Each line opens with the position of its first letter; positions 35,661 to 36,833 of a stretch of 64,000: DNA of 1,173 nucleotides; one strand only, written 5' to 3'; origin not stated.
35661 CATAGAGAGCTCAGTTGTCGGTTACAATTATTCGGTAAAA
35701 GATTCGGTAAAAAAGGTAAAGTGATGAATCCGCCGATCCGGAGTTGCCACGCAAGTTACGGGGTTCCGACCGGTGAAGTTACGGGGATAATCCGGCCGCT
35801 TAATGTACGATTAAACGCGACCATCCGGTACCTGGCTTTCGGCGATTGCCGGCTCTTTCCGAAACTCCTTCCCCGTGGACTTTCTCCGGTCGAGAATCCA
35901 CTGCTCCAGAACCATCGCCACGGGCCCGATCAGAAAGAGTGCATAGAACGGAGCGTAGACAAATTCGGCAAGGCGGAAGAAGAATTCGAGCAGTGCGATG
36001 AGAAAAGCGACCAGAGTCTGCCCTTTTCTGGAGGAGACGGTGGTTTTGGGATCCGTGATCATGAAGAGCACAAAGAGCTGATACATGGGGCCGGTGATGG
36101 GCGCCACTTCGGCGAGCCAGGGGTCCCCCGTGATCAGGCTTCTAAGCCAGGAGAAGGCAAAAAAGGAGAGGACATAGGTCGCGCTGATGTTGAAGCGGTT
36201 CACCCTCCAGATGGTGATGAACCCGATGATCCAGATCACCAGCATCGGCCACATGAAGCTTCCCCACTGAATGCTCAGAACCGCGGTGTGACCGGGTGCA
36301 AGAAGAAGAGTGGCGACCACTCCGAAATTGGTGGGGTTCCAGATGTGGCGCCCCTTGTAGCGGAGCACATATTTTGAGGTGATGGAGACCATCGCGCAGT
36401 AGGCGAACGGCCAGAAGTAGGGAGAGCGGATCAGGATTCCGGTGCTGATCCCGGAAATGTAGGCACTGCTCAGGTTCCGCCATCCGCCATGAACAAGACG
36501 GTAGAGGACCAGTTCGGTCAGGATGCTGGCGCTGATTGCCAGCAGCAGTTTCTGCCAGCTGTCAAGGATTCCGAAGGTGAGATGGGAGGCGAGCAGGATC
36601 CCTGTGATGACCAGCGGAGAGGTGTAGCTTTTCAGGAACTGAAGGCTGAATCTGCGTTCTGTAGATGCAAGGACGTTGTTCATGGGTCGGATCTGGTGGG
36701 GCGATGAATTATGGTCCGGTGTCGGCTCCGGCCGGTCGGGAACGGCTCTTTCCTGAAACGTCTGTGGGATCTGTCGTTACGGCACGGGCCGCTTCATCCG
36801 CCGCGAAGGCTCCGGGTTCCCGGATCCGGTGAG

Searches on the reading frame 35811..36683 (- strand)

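Call 41: search_protein_families(library=pfam, proteins=[window:35811-36683:-], max_evalue=0.001)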
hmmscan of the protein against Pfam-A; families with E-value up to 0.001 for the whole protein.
window:35811-36683:- (290 aa): 1 family
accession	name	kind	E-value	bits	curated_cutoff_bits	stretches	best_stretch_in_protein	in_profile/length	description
PF03116.20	NQR2_RnfD_RnfE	-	5.6e-07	29.7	27.7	1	150-264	177-291/296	NQR2, RnfD, RnfE family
